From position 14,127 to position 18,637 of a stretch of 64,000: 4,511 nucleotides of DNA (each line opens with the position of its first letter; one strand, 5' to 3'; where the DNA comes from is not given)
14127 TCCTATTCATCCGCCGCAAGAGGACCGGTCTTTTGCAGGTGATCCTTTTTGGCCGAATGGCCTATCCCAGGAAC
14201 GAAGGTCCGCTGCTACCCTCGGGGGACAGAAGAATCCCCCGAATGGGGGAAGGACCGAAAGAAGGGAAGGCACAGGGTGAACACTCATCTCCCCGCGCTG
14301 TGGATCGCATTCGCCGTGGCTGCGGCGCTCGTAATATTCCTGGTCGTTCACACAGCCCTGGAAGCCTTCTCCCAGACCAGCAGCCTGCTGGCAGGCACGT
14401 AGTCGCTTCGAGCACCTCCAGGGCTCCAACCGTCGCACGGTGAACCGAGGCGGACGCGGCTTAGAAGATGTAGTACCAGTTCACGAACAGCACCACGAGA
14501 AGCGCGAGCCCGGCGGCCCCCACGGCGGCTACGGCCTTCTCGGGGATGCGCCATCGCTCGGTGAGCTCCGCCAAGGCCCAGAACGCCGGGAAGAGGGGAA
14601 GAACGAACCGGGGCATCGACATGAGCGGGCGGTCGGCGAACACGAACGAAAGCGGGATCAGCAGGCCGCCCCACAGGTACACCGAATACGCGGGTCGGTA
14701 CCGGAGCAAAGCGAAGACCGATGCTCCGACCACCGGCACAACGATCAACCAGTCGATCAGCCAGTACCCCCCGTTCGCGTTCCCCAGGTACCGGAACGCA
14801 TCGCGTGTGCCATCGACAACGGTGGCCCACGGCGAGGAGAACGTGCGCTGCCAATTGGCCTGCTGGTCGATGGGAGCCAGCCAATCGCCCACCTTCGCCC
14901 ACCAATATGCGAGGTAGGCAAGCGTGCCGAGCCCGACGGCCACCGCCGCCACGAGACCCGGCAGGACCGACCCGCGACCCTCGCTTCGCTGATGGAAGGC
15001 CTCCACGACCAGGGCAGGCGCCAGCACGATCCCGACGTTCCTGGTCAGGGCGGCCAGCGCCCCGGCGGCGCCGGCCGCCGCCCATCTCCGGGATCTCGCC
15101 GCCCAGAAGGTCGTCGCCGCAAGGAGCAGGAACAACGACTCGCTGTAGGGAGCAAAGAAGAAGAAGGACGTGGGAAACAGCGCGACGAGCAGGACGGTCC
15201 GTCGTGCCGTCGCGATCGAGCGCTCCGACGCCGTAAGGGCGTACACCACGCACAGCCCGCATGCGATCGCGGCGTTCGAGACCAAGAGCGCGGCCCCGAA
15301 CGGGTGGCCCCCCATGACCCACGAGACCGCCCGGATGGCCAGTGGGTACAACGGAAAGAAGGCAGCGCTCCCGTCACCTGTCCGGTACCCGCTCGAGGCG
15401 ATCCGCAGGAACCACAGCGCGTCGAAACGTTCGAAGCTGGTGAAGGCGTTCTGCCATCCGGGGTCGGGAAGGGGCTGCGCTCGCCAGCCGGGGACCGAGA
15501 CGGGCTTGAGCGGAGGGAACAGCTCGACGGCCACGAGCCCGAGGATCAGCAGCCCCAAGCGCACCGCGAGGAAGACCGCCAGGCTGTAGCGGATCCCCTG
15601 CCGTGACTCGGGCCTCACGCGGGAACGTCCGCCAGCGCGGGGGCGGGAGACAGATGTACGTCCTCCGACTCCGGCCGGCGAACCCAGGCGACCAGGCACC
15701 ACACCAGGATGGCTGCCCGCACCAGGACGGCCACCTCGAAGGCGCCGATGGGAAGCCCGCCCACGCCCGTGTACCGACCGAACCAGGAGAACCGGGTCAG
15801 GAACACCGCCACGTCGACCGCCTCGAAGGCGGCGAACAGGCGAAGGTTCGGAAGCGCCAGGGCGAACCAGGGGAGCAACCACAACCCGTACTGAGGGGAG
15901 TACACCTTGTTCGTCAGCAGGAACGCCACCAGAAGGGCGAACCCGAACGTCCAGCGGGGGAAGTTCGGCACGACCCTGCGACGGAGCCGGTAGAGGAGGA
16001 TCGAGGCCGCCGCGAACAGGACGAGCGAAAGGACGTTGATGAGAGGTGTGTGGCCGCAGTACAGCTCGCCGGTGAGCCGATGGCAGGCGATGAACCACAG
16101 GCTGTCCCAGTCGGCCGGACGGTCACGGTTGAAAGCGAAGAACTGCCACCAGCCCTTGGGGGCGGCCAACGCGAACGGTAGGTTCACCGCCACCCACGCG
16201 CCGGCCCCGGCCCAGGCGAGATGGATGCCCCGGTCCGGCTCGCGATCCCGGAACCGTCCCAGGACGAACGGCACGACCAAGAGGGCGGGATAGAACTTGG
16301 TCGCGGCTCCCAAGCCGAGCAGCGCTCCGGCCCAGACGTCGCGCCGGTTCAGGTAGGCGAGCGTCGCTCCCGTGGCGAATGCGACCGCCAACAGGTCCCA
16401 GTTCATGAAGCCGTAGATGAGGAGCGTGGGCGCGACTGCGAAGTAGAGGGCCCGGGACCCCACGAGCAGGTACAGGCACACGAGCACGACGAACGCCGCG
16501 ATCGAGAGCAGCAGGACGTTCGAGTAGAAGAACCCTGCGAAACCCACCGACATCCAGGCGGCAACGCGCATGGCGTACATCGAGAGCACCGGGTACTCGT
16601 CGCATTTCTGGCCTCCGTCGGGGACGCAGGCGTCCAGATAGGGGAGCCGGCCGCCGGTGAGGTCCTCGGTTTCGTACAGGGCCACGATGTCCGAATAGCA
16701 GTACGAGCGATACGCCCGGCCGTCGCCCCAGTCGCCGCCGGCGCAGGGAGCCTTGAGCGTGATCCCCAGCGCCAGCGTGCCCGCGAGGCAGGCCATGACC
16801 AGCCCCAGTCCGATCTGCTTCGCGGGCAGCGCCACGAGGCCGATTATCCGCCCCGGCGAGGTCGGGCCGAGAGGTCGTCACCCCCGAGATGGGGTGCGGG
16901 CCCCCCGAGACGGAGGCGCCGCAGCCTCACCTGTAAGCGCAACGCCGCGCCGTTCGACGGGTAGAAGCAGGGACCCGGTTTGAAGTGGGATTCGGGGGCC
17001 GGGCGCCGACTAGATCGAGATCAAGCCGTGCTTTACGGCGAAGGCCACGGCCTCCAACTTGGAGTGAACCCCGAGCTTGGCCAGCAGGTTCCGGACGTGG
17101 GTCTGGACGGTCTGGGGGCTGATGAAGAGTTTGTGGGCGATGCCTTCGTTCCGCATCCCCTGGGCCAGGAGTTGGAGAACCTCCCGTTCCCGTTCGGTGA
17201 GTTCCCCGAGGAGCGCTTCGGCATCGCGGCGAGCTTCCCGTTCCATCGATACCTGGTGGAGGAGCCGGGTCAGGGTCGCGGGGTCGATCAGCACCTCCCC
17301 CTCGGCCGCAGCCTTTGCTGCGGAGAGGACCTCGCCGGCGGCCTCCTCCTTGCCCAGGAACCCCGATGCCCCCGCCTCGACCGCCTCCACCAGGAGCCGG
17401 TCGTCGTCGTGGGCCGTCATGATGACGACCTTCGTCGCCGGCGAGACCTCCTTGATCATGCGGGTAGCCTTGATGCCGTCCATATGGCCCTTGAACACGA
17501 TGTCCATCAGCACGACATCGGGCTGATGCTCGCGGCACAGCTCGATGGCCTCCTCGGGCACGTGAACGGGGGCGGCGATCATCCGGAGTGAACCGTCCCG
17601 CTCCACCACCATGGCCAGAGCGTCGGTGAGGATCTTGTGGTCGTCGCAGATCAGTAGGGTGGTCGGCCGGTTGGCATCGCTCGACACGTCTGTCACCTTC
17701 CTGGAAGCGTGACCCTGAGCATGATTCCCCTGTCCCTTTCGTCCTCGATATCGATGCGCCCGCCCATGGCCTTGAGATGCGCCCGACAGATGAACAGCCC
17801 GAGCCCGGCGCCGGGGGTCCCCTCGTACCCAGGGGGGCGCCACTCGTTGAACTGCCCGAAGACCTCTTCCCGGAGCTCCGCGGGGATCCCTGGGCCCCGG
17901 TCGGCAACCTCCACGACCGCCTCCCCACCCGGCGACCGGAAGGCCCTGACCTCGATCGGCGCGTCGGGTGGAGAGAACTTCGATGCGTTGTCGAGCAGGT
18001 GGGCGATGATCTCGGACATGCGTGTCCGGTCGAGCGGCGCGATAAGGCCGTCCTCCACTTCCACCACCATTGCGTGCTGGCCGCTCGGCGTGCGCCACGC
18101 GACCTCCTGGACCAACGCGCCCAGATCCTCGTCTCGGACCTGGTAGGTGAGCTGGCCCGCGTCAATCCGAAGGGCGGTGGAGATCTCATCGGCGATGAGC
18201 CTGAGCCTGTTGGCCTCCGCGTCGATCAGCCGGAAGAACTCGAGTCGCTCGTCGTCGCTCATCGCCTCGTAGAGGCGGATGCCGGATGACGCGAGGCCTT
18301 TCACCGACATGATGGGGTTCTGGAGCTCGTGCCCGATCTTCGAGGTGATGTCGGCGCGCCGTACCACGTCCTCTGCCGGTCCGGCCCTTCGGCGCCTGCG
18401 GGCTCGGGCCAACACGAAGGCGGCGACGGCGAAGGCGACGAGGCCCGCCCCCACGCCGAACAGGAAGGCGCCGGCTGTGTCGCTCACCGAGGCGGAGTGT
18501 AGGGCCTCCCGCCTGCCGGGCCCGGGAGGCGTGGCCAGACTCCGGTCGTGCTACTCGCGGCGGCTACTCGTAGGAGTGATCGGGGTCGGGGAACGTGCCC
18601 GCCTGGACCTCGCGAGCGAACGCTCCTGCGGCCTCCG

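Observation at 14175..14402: Low-GC pocket with a small hydrophobic peptide ORF and an upstream RNA element with mutually exclusive hairpins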

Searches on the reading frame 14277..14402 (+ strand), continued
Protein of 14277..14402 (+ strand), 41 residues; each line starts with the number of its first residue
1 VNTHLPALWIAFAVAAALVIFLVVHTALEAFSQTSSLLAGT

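Call 50: search_protein_families(library=pfam, alignment_id=A2, max_evalue=1)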
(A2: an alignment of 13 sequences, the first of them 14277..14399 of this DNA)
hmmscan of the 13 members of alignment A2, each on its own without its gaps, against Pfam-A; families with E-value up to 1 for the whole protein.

A. member 1, window:14277-14399:+ (41 aa): 3 families
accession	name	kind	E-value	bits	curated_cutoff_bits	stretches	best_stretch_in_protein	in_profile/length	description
PF04995.19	CcmD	-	0.0013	19.2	25.6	1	4-29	3-28/44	Heme exporter protein D (CcmD)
PF09604.15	Potass_KdpF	-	0.16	12.4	21.2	1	9-24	1-16/24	F subunit of K+-transporting ATPase (Potass_KdpF)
PF13786.12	DUF4179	-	0.54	11.2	30.1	1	9-34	6-33/94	Domain of unknown function (DUF4179)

B. families by the number of members that match (of 13 scanned): 5 families
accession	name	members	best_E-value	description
PF04995.19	CcmD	1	0.0013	Heme exporter protein D (CcmD)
PF16028.10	SLC3A2_N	1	0.032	Solute carrier family 3 member 2 N-terminus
PF09604.15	Potass_KdpF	1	0.16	F subunit of K+-transporting ATPase (Potass_KdpF)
PF12704.14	MacB_PCD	1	0.17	MacB-like periplasmic core domain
PF13786.12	DUF4179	1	0.54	Domain of unknown function (DUF4179)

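Call 51: search_solved_structures(query=A2, max_evalue=10)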
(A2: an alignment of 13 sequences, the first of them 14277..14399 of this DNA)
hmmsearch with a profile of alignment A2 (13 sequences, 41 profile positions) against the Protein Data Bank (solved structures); distinct sequences matched with E-value up to 10: 0.

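Call 64: find_related_loci(query=A2, collection=viral_contigs, flank=3000)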
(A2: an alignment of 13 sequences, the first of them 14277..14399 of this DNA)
Query A2 (41 aa) in viral_contigs; peptide patterns used: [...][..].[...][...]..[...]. (x = any residue, [..] = any of these).
43 stretches matched a pattern, but none encodes a relative of the query by tblastn (E <= 1e-3).

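Call 72: predict_structure(alignment_id=A1)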
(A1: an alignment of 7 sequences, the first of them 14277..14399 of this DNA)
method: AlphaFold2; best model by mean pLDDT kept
length: 41 residues; sequences in the alignment: 7
mean_pLDDT: 90.2   pTM: 0.54
mean pLDDT of the five models: 90.2, 88.7, 86.4, 84.8, 81.8
residues with pLDDT >= 90: 26; 70-90: 12; 50-70: 3; < 50: 0
segments of 3 or more residues with pLDDT < 50: none
pLDDT, mean of each block of 10 residues (from residue 1): 82 97 97 87 63
secondary structure, 60 per line:
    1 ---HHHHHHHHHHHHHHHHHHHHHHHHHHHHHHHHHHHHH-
elements in order: H4-40

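Call 73: search_dna_similar(query=window:14277-14399:+, collection=plasmids, mode=protein, max_evalue=1, max_rows=10)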
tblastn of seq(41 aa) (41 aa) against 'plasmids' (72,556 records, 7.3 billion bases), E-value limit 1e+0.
No match.

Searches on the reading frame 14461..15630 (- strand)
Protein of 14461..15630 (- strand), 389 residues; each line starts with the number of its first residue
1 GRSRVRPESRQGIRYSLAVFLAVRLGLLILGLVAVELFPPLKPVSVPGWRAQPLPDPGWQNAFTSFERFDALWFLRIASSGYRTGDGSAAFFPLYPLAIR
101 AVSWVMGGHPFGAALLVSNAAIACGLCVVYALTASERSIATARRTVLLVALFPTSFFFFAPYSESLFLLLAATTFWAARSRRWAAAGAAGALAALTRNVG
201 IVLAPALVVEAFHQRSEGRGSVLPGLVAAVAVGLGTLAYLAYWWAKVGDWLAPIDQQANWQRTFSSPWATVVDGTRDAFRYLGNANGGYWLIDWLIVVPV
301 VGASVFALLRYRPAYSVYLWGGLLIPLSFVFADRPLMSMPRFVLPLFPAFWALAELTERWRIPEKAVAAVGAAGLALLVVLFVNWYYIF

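Call 8: search_protein_families(library=pfam, proteins=[window:14461-15630:-], max_evalue=0.01)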
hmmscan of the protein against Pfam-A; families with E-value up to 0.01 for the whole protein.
window:14461-15630:- (389 aa): 1 family
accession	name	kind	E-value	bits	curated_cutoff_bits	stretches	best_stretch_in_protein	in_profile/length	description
PF04188.19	Mannosyl_trans2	-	7.1e-09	35.9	22.4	1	58-206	50-208/443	Mannosyltransferase (PIG-V)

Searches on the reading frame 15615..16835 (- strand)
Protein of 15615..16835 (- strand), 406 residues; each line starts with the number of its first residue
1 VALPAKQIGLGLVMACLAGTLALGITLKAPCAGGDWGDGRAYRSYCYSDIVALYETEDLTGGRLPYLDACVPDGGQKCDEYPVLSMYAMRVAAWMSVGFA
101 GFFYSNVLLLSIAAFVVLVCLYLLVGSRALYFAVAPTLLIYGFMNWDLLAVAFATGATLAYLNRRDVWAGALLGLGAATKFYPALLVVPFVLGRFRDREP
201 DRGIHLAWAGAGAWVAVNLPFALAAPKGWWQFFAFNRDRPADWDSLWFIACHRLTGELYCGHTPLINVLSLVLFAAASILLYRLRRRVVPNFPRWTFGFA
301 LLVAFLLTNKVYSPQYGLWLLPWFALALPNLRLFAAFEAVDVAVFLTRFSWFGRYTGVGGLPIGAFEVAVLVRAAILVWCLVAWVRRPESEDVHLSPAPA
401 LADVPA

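Call 8: search_protein_families(library=pfam, proteins=[window:15615-16835:-], max_evalue=0.01)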
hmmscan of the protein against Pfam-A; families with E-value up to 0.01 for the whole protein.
window:15615-16835:- (406 aa): 1 family
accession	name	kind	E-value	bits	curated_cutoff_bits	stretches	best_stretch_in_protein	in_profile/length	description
PF09594.16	GT87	-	1.8e-11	44.7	25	1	81-306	3-234/237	Glycosyltransferase family 87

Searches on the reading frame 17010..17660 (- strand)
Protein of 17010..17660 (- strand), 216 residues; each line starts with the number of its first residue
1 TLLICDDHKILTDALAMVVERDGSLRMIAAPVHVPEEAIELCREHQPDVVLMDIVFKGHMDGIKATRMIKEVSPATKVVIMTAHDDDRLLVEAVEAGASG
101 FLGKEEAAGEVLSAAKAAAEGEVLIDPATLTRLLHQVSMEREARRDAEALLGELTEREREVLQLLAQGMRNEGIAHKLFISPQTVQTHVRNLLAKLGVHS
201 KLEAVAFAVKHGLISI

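Call 8: search_protein_families(library=pfam, proteins=[window:17010-17660:-], max_evalue=0.01)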
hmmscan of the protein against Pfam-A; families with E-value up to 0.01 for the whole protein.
window:17010-17660:- (216 aa): 7 families
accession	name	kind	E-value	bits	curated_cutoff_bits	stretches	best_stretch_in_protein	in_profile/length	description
PF00072.30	Response_reg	-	3.3e-22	79.2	30.2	1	3-114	2-109/111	Response regulator receiver domain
PF00196.25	GerE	-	4.8e-22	77.8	23.5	1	154-208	3-57/57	Bacterial regulatory proteins, luxR family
PF08281.18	Sigma70_r4_2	-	1.2e-06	28.5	25.7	1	146-196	3-54/54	Sigma-70, region 4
PF02310.24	B12-binding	-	0.00069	19.9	32.1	1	13-108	18-116/121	B12 binding domain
PF13412.12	HTH_24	-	0.0018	18.3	21.9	1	155-194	2-43/48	Winged helix-turn-helix DNA-binding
PF13384.12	HTH_23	-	0.0019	18.4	24.6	1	159-190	8-39/50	Homeodomain-like domain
PF04545.22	Sigma70_r4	-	0.0029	17.5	24.1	0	150-196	1-48/50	Sigma-70, region 4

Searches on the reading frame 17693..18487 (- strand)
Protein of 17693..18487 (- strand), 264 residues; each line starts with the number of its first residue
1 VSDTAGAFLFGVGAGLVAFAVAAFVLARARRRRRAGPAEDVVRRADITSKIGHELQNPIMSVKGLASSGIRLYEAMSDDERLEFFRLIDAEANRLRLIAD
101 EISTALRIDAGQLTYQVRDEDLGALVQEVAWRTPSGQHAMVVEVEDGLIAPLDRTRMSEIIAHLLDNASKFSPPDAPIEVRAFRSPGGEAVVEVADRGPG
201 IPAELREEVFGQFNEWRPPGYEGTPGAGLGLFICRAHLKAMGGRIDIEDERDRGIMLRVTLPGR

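Call 8: search_protein_families(library=pfam, proteins=[window:17693-18487:-], max_evalue=0.01)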
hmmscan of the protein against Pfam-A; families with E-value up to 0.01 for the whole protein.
window:17693-18487:- (264 aa): 3 families
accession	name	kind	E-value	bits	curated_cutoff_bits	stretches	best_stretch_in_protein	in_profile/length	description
PF02518.31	HATPase_c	-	7.5e-21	75.1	26.4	1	153-262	2-108/111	Histidine kinase-, DNA gyrase B-, and HSP90-like ATPase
PF00512.31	HisKA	-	1.2e-05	25.7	26.9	1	44-111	2-66/66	His Kinase A (phospho-acceptor) domain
PF13581.12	HATPase_c_2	-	0.00044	20.7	27.4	0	159-236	38-107/127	Histidine kinase-like ATPase domain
